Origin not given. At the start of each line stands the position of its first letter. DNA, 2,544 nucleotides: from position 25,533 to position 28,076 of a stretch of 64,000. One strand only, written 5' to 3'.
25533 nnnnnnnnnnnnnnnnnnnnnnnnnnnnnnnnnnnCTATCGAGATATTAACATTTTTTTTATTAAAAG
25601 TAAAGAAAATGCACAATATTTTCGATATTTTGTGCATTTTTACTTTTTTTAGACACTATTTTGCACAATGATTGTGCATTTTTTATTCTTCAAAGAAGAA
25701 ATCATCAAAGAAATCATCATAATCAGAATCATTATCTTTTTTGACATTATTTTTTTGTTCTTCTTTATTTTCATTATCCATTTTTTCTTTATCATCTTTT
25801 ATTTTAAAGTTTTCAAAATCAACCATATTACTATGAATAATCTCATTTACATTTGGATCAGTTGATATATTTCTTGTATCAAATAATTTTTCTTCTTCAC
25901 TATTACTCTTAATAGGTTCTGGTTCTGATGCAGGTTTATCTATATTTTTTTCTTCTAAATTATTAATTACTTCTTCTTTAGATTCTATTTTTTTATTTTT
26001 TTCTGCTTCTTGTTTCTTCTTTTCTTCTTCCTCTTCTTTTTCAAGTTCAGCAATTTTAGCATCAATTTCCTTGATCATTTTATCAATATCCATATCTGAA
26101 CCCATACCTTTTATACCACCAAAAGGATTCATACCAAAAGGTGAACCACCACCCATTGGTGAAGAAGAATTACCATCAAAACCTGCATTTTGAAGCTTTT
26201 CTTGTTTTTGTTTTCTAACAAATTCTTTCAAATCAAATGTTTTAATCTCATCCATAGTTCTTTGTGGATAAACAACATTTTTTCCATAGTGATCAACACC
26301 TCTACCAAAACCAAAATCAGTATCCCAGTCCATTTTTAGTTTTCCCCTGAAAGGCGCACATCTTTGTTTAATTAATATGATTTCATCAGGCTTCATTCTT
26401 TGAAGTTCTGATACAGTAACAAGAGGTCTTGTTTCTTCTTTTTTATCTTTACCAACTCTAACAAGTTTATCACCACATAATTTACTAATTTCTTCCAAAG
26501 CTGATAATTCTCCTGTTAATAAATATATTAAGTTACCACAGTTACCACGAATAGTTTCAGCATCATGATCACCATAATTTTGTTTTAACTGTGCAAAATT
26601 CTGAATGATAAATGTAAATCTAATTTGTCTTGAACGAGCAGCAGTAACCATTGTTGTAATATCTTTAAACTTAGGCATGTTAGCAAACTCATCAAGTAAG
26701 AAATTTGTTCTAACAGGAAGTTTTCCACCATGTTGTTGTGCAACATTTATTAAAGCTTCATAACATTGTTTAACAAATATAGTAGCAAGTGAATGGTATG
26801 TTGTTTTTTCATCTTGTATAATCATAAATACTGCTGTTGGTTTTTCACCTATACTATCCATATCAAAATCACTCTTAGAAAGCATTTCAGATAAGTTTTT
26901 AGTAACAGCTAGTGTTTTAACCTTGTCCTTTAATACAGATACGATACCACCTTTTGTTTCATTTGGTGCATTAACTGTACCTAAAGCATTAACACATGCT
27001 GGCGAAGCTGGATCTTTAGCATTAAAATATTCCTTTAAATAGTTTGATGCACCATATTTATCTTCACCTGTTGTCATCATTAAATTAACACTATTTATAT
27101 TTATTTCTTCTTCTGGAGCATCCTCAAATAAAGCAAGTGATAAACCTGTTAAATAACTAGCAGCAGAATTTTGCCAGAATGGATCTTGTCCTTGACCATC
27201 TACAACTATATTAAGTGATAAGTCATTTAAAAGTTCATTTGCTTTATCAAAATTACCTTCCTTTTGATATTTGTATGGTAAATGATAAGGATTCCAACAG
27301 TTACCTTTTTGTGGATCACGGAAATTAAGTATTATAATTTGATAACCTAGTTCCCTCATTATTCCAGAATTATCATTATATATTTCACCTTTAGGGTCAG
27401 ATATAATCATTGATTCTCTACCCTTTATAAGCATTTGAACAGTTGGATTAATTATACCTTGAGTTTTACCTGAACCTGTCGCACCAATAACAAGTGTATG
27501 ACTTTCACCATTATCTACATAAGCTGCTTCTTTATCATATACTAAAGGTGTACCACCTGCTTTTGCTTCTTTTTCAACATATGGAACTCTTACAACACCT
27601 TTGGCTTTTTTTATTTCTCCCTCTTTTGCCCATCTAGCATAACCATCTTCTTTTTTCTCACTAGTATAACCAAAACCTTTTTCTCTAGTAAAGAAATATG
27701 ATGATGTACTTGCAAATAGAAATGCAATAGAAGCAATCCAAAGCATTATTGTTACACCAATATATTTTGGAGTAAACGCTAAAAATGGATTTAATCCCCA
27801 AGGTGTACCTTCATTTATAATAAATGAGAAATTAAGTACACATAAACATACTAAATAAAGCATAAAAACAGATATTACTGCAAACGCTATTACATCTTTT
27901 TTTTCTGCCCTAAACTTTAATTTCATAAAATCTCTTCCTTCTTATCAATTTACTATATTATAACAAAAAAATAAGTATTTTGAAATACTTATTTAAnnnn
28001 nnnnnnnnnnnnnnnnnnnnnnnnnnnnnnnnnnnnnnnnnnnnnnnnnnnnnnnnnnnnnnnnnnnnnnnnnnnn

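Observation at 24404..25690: Fic gene inserted as a cassette at the T4SS 3' end, bracketed by roughly 87-bp direct repeats carrying terminator palindromes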

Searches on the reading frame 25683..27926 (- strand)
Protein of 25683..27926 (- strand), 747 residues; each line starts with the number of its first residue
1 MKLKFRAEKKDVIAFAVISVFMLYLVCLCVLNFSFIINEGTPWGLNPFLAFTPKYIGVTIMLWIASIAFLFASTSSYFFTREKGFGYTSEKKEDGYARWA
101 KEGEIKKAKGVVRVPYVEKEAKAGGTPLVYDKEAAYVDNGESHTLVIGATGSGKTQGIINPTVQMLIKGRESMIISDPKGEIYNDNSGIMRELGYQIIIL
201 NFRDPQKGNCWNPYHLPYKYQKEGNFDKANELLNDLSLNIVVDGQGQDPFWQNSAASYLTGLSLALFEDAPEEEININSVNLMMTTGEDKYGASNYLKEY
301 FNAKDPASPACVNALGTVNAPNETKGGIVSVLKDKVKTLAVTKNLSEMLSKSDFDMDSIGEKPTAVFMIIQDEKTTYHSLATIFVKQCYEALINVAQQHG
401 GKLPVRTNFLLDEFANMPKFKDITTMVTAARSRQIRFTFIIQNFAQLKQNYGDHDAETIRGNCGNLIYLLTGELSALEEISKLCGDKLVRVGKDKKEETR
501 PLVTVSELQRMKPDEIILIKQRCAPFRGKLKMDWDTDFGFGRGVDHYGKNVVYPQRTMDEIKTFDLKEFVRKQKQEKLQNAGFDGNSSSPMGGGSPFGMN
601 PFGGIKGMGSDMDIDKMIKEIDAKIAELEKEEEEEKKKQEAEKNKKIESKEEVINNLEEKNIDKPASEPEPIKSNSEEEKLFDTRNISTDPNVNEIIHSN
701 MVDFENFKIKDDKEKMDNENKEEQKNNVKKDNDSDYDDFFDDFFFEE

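Call 8: search_protein_families(library=pfam, proteins=[window:25683-27926:-], max_evalue=0.01)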
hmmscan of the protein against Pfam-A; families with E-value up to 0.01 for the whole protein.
window:25683-27926:- (747 aa): 3 families
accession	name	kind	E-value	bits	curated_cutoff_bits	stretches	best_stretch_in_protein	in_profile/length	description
PF02534.20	T4SS-DNA_transf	-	1.1e-60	206.3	20.1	1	98-527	1-439/468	Type IV secretory system Conjugative DNA transfer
PF12696.13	TraG-D_C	-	1.1e-24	87.2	22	1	407-512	2-125/126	TraM recognition site of TraD and TraG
PF10412.15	TrwB_AAD_bind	-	6.5e-23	81.7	20.5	1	140-512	14-355/387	Type IV secretion-system coupling protein DNA-binding domain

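Call 13: find_encoding_contigs(protein=window:25683-27926:-, flank=10000, max_places=10)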
Protein window:25683-27926:- (747 aa): 2 contigs read that carry it; 1 place shown.
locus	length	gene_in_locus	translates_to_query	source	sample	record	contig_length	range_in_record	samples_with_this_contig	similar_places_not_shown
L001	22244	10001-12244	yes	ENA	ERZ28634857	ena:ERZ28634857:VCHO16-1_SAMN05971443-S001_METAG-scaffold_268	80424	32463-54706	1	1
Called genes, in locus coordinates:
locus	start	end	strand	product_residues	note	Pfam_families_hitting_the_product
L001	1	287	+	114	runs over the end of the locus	-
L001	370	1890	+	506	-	-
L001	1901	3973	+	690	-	PF26635:DUF8208 (weak), PF19597:TrbL_4 (weak)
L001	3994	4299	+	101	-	PF26592:PrgI_like (weak)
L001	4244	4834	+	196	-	PF26593:TraC-like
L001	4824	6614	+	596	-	PF20720:nSTAND3 (faint), PF12846:AAA_10 (faint), PF19044:P-loop_TraG, PF01935:DUF87 (weak)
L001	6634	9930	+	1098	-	PF13472:Lipase_GDSL_2, PF01551:Peptidase_M23, PF18013:Phage_lysozyme2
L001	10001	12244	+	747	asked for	PF02534:T4SS-DNA_transf, PF10412:TrwB_AAD_bind, PF12696:TraG-D_C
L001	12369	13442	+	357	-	PF13784:Fic_N, PF02661:Fic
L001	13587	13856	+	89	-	PF00581:Rhodanese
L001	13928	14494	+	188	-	PF09335:VTT_dom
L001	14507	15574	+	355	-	PF02646:RmuC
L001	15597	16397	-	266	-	PF02673:BacA, PF01925:TauE (weak)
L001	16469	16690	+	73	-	PF26135:YuzI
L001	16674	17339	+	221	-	-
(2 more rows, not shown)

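Call 16: find_homologous_proteins(query=window:25683-27926:-, max_evalue=1e-30)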
Query window:25683-27926:- (747 aa): 7535 proteins with E <= 1e-30 among 8000 candidates; the best 120 are listed.
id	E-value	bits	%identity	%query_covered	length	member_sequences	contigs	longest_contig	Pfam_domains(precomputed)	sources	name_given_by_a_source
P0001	0.0e+0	1663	97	100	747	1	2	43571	PF10412.16,PF02534.21,PF12696.14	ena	-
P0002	0.0e+0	1657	97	100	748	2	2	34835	PF10412.16,PF02534.21,PF12696.14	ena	-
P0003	0.0e+0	1655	97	100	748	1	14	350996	PF10412.16,PF02534.21,PF12696.14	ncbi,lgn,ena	-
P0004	0.0e+0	1655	97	100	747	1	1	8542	PF10412.16,PF02534.21,PF12696.14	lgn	-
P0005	0.0e+0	1655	97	100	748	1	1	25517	PF10412.16,PF02534.21,PF12696.14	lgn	-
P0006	0.0e+0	1654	97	100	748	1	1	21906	PF10412.16,PF02534.21,PF12696.14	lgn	-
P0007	0.0e+0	1653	97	100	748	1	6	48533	PF10412.16,PF02534.21,PF12696.14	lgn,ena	-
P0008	0.0e+0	1653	97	100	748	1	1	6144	PF10412.16,PF02534.21,PF12696.14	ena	-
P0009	0.0e+0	1652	97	100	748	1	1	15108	PF10412.16,PF02534.21,PF12696.14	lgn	-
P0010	0.0e+0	1649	97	100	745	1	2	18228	PF10412.16,PF02534.21,PF12696.14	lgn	-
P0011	0.0e+0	1648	97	100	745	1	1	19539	PF10412.16,PF02534.21,PF12696.14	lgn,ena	-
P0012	0.0e+0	1648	97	100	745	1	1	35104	PF10412.16,PF02534.21,PF12696.14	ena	-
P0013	0.0e+0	1646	97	100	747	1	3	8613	PF10412.16,PF02534.21,PF12696.14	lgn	-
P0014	0.0e+0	1644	97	100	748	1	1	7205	PF10412.16,PF02534.21,PF12696.14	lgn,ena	-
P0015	0.0e+0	1642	97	100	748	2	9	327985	PF10412.16,PF02534.21,PF12696.14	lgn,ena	-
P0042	0.0e+0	1363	82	98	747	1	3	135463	PF10412.16,PF02534.21,PF12696.14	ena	-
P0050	0.0e+0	1329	79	98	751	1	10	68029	PF10412.16,PF02534.21,PF12696.14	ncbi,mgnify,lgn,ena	mgnify:FL=1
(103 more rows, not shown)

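Call 18: find_related_loci(query=A2, collection=genome_contigs, flank=10000)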
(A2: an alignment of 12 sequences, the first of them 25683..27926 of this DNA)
Query A2 (747 aa) in genome_contigs; peptide patterns used: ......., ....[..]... (x = any residue, [..] = any of these).
600 stretches matched a pattern (row limit reached: there are more); 127 encode a relative of the query (tblastn E <= 1e-3); the best 80 are kept; 80 distinct loci.
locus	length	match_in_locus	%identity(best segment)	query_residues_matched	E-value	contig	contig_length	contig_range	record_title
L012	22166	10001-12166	86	1-733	0e+0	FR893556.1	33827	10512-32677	Clostridium sp. CAG:433 genomic scaffold, scf80, whole genome shotgun sequence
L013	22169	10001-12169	87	1-735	0e+0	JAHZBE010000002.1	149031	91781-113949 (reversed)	MAG: bacterium isolate HRGM_Genome_2006 HRGM_Genome_2006_2, whole genome shotgun sequence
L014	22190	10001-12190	74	1-710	0e+0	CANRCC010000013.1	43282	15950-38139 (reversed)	MAG: uncultured Bacilli bacterium isolate Lapin-028__bin32 genome assembly, contig: Lapin-028__NODE_876_length_43282_cov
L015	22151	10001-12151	74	1-729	0e+0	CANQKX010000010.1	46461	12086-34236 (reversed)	MAG: uncultured Bacilli bacterium isolate Lapin-016__bin29 genome assembly, contig: Lapin-016__NODE_653_length_46461_cov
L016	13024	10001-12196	61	1-719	0e+0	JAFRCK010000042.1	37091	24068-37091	MAG: Bacilli bacterium isolate RGIG2368 Goat_Ileum-3__c295390, whole genome shotgun sequence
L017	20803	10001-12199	60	1-715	0e+0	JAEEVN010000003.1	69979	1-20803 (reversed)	MAG: Bacillales bacterium isolate Tb.RUG.455 NODE_1156_length_69979_cov_2.597778, whole genome shotgun sequence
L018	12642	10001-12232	57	1-747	0e+0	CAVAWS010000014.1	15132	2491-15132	Paratractidigestivibacter sp. isolate G02643-L1_cleanbin_000022 genome assembly, contig: Spades_G02643-L1_contig_1408, w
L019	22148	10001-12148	51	1-695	0e+0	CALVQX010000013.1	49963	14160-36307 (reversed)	MAG: uncultured Bacilli bacterium isolate E07__bin200 genome assembly, contig: E07__k127_6657803, whole genome shotgun s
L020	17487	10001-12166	50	1-666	0e+0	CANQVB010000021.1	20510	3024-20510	MAG: uncultured Bacilli bacterium isolate Lapin-033__bin34 genome assembly, contig: Lapin-033__NODE_2169_length_20510_co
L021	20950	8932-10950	53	1-656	0e+0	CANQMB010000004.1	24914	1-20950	MAG: uncultured Bacilli bacterium isolate Lapin-014__bin60 genome assembly, contig: Lapin-014__NODE_1570_length_24914_co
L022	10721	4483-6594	52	1-668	0e+0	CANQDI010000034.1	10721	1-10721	MAG: uncultured Bacilli bacterium isolate Lapin-003-2__bin26 genome assembly, contig: Lapin-003-2__NODE_5467_length_1072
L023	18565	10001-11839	55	1-620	0e+0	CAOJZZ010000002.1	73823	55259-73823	MAG TPA_asm: uncultured Tenericutes bacterium isolate SRR17684619_bin.35_metawrap_v1.3_MAG genome assembly, contig: NODE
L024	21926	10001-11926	55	1-626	0e+0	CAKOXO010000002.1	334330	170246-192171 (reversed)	MAG: uncultured Bacilli bacterium isolate REFINED_METABAT215_TOP10_CONTIGS_1500_ASSEMBLY_K77_MERGED__Hadza_MoBio_hadza-E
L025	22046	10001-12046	51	1-673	0e+0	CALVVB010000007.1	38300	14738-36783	MAG: uncultured Bacilli bacterium isolate BRZ_ET__bin56 genome assembly, contig: BRZ_ET__NODE_1315_length_38300_cov_61.4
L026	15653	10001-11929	54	1-626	0e+0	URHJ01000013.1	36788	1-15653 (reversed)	uncultured Tenericutes bacterium isolate UMGS995 genome assembly, contig: NODE_534_length_36788_cov_5.837666, whole geno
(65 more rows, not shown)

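Call 49: search_protein_families(library=ncbifam, proteins=[window:25683-27926:-], max_evalue=0.001)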
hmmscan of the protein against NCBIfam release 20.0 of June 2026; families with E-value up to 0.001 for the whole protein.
window:25683-27926:- (747 aa): 11 families
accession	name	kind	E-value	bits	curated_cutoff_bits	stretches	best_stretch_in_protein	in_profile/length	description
NF045973.1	conju_CD1115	equivalog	3.6e-96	322.7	250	1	132-529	15-431/442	VirD4-like conjugal transfer protein, CD1115 family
NF010424.0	PRK13850.1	equivalog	2.8e-32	111.7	681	1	29-487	28-471/670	type IV secretion system ATPase VirD4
NF010472.0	PRK13897.1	equivalog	1.8e-23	82.9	728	1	88-491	115-492/657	type IV secretion system component VirD4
NF010394.0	PRK13822.1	subfamily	1.2e-21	77.1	443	1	137-527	220-615/643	conjugal transfer coupling protein TraG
NF010453.0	PRK13880.1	subfamily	3.2e-21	75.2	586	1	90-489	113-522/630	conjugal transfer coupling protein TraG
TIGR02767.1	TraG-Ti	equivalog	6.7e-16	58.2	686.2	1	137-506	207-566/623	Ti-type conjugative transfer system protein TraG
TIGR02759.1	TraD_Ftype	equivalog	1.1e-11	44.3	521.35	1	141-493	176-495/566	type IV conjugative transfer system coupling protein TraD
NF041326.1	Bacteroid_MobC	subfamily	1.5e-10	40.1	900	1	344-467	400-517/655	conjugal transfer protein MobC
NF010450.0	PRK13876.1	subfamily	1e-09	37.2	674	1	92-692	105-662/667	IncP-type conjugal transfer protein TraG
TIGR03743.1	SXT_TraD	subfamily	2.2e-08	33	366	1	137-181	171-214/636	conjugative transfer system coupling protein TraD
NF041017.1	DNA_import_CedB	equivalog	0.00032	19.5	700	1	141-183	275-317/590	DNA import protein CedB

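Call 62: find_encoding_contigs(protein=P0042, flank=3000, max_places=3)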
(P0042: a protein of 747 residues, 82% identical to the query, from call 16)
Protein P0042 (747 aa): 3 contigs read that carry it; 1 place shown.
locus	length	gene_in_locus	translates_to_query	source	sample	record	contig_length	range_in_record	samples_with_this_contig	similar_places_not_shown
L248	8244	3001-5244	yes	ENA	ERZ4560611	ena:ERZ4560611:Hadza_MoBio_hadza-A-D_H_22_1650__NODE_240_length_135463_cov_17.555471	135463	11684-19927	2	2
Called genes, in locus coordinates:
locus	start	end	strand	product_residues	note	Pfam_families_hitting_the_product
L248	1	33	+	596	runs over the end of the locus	PF20720:nSTAND3 (faint), PF12846:AAA_10 (faint), PF19044:P-loop_TraG (faint), PF01935:DUF87 (weak), PF13401:AAA_22 (faint)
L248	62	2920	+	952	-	PF01551:Peptidase_M23, PF18013:Phage_lysozyme2, PF00877:NLPC_P60 (weak)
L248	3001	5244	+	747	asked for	PF02534:T4SS-DNA_transf, PF10412:TrwB_AAD_bind, PF12696:TraG-D_C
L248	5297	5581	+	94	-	PF00581:Rhodanese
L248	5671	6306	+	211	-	PF04607:RelA_SpoT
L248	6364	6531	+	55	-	-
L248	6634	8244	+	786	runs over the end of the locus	PF09364:XFP_N, PF03894:XFP, PF09363:XFP_C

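Call 63: find_encoding_contigs(protein=P0050, flank=3000, max_places=3)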
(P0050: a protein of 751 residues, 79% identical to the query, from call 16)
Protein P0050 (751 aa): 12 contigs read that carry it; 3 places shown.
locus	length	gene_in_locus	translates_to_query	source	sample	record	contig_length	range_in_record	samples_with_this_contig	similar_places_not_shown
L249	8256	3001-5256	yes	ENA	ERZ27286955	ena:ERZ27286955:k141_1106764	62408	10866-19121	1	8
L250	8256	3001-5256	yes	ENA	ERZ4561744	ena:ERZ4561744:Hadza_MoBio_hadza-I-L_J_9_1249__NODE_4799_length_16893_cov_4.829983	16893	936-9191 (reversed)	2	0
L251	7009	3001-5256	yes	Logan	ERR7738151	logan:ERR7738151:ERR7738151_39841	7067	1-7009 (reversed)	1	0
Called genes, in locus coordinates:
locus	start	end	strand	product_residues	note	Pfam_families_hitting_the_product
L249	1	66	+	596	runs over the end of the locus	PF20720:nSTAND3 (faint), PF12846:AAA_10 (faint), PF19044:P-loop_TraG (faint), PF01935:DUF87 (weak), PF13401:AAA_22 (faint)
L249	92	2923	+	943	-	PF01551:Peptidase_M23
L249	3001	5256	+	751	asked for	PF02534:T4SS-DNA_transf, PF10412:TrwB_AAD_bind, PF12696:TraG-D_C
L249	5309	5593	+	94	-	PF00581:Rhodanese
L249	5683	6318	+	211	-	PF04607:RelA_SpoT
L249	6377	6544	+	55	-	-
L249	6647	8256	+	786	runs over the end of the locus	PF09364:XFP_N, PF03894:XFP, PF09363:XFP_C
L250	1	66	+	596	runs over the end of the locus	PF20720:nSTAND3 (faint), PF12846:AAA_10 (faint), PF19044:P-loop_TraG (faint), PF01935:DUF87 (weak), PF13401:AAA_22 (faint)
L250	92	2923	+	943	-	PF01551:Peptidase_M23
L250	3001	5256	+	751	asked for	PF02534:T4SS-DNA_transf, PF10412:TrwB_AAD_bind, PF12696:TraG-D_C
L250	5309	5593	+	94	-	PF00581:Rhodanese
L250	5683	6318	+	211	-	PF04607:RelA_SpoT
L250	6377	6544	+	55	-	-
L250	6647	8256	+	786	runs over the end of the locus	PF09364:XFP_N, PF03894:XFP, PF09363:XFP_C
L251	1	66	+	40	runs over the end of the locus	?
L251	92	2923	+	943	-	PF01551:Peptidase_M23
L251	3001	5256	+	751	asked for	PF02534:T4SS-DNA_transf, PF10412:TrwB_AAD_bind, PF12696:TraG-D_C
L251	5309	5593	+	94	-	PF00581:Rhodanese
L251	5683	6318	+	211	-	PF04607:RelA_SpoT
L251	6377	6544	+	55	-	-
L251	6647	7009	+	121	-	?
